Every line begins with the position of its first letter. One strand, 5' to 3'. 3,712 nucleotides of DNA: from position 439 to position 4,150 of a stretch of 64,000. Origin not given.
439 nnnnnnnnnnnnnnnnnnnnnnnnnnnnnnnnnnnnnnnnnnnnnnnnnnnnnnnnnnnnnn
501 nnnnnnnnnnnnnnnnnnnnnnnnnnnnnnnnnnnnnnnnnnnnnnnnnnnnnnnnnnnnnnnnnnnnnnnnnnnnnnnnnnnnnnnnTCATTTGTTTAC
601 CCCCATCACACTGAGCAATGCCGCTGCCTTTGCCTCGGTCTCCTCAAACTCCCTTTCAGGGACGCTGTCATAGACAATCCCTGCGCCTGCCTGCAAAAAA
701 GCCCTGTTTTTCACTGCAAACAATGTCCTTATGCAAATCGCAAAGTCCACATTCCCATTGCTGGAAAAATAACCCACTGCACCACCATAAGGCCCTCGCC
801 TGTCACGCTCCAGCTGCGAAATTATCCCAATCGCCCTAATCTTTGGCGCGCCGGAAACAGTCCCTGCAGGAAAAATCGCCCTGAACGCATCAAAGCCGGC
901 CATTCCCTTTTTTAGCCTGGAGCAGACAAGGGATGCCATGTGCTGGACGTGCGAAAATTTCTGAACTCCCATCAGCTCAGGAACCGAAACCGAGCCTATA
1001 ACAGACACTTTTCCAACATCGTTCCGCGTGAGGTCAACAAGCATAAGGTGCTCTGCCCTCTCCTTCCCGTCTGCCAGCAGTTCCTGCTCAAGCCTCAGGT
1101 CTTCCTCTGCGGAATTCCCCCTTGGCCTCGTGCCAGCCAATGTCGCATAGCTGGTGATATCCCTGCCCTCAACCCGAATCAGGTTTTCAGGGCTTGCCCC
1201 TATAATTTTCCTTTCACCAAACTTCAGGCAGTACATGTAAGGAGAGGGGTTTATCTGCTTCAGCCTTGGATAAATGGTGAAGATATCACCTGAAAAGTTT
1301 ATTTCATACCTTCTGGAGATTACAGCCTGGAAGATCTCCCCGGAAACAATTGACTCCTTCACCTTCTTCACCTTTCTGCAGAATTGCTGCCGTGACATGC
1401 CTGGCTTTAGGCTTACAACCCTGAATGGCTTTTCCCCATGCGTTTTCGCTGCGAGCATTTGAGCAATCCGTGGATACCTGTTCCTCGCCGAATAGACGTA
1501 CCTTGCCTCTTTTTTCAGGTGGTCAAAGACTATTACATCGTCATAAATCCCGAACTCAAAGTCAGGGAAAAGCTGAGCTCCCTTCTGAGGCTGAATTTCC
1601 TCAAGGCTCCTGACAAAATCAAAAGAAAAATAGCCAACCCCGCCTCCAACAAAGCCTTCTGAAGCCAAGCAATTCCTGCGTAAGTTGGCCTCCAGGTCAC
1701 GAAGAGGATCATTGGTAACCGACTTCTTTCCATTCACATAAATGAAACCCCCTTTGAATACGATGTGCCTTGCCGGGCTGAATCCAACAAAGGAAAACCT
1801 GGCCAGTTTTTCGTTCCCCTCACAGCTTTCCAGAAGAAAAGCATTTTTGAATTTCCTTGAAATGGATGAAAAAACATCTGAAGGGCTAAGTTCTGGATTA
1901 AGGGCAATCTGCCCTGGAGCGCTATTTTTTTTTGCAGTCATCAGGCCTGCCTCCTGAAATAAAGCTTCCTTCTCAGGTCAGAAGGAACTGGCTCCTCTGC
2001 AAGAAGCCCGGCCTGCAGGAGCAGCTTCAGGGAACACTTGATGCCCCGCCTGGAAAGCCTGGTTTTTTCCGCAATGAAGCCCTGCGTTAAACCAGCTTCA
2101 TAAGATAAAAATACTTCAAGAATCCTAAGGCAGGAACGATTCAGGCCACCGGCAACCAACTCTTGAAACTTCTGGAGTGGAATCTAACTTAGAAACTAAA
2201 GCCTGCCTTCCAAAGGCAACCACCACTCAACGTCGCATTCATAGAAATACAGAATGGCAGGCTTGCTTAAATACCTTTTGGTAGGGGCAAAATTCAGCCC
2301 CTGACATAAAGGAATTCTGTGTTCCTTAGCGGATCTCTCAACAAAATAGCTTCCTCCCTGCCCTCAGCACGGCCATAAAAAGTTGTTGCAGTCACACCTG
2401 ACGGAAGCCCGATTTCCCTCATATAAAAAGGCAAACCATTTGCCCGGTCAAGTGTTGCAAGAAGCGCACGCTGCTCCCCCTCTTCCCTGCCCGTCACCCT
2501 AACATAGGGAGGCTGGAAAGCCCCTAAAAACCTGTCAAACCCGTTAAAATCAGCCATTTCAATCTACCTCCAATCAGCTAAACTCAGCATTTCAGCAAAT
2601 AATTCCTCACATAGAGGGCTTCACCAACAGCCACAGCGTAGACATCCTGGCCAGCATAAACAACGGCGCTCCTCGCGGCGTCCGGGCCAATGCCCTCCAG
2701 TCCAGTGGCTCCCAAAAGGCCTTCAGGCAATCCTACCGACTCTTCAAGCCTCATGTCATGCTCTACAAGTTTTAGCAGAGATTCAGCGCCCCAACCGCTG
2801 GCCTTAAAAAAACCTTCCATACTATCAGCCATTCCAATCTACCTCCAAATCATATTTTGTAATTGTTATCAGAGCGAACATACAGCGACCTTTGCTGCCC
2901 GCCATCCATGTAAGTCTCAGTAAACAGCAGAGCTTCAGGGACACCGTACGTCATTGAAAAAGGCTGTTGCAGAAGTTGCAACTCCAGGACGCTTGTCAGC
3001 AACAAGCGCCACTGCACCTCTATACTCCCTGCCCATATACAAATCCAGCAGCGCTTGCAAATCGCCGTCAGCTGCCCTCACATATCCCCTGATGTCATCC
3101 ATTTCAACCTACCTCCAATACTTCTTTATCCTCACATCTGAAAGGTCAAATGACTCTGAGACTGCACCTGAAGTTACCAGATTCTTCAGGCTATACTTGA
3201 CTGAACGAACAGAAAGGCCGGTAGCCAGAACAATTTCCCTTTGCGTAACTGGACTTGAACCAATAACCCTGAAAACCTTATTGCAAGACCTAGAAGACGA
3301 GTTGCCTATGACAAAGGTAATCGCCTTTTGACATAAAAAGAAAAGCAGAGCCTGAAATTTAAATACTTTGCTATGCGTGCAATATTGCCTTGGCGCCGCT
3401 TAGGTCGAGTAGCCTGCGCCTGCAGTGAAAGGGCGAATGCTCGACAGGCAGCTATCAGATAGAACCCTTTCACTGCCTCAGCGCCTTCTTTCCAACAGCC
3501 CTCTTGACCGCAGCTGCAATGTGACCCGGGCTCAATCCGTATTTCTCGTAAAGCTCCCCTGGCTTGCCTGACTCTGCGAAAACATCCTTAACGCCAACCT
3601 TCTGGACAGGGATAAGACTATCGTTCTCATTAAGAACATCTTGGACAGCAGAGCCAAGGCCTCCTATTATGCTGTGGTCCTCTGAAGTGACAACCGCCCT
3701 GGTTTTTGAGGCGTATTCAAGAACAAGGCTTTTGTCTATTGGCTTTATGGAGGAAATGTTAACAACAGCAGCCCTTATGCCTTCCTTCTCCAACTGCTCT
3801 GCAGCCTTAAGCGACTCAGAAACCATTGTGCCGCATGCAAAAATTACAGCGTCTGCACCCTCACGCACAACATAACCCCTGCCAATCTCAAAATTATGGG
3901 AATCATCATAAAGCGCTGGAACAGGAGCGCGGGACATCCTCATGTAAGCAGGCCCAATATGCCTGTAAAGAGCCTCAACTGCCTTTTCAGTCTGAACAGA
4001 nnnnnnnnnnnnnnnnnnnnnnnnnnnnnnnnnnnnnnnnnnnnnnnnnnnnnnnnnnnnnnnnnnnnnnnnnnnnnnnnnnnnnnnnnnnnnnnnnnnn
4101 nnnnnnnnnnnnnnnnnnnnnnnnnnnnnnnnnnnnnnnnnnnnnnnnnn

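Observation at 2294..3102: Tandem triplet of small paralogous ORFs with duplicated RBS/start cassette, embedded between transketolase and the trp genes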

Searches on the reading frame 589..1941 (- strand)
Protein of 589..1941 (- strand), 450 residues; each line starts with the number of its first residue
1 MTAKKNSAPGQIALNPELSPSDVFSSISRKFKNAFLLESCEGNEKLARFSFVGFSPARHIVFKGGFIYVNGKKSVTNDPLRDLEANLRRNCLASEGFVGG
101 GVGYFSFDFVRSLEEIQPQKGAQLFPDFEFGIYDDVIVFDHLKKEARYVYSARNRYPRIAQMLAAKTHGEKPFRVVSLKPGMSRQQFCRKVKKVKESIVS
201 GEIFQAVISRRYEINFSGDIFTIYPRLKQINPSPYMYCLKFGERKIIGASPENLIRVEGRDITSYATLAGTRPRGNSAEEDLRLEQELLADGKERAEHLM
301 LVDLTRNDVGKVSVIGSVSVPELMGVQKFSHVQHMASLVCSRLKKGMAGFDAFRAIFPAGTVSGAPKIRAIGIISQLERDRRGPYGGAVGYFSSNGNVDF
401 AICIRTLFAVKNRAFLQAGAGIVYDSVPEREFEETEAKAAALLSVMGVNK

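Call 39: find_related_loci(query=A2, collection=metagenome_contigs, flank=5000)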
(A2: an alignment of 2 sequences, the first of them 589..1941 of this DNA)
Query A2 (450 aa) in metagenome_contigs; peptide patterns used: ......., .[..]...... (x = any residue, [..] = any of these).
399 stretches matched a pattern; 3 encode a relative of the query (tblastn E <= 1e-3); 3 distinct loci.
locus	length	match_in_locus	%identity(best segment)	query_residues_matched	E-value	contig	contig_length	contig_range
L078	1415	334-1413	56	10-369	2e-147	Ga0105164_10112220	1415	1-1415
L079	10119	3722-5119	43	21-448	7e-104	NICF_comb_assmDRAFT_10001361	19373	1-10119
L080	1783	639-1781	43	19-369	2e-82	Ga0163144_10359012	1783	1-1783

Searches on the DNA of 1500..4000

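Call 57: search_rna_families(source=window, start=1500, end=4000, threshold=evalue, max_evalue=1)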
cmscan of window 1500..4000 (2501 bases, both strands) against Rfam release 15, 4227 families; matches with E-value up to 1: 1.
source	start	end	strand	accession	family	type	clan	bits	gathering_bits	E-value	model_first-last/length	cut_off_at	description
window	1823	1930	+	RF00619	U6atac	Gene; snRNA; splicing;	CL00009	17.5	33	0.2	1-126/126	no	U6atac minor spliceosomal RNA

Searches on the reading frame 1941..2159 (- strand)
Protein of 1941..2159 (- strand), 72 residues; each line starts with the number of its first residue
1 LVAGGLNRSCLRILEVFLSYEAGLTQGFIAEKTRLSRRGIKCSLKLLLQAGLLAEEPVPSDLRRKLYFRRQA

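Call 8: search_protein_families(library=pfam, proteins=[window:1941-2159:-], max_evalue=1)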
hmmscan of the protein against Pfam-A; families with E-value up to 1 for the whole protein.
window:1941-2159:- (72 aa): 6 families
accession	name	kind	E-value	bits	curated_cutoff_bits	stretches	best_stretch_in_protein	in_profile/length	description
PF12802.13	MarR_2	-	4.9e-07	30.2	27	1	5-64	2-61/61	MarR family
PF08279.18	HTH_11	-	0.0058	16.9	25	1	12-51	4-43/55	HTH domain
PF21212.3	Dimerisation2-like_dom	-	0.022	15.5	27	1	12-52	24-64/72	Dimerisation2-like domain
PF08221.17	HTH_9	-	0.041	14.4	23.4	1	20-52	24-56/62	RNA polymerase III subunit RPC82 helix-turn-helix domain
PF12840.13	HTH_20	-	0.046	14.1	27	1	7-55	3-50/51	Helix-turn-helix domain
PF13412.12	HTH_24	-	0.092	12.8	21.9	1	11-52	6-46/48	Winged helix-turn-helix DNA-binding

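Call 9: search_protein_families(library=ncbifam, proteins=[window:1941-2159:-], max_evalue=1)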
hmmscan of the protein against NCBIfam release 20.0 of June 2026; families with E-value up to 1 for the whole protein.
window:1941-2159:- (72 aa): 3 families
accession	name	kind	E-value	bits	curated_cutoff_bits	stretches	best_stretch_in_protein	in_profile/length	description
NF053755.1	MsvR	equivalog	0.004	16.9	220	1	13-68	18-71/236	transcriptional factor MsvR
NF053606.1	Sta1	subfamily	0.0058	16.7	80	1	5-61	17-72/100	Sta1 family transcriptional regulator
NF040939.2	trans_reg_lrs14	equivalog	0.011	15.8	90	1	6-55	19-68/103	Lrs14 family HTH-type transcriptional regulator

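Call 49: search_protein_families(library=padloc, proteins=[window:1941-2159:-], max_evalue=1)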
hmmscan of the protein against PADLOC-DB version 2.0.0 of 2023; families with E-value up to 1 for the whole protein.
window:1941-2159:- (72 aa): 1 family
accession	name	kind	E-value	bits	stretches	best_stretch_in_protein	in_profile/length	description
PDLC01438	Csa3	-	0.0039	15.3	1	8-69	148-200/305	"CAS-I,CAS-II,CAS-III,CAS-IV,CAS-V,CAS-VI; associated_signaling"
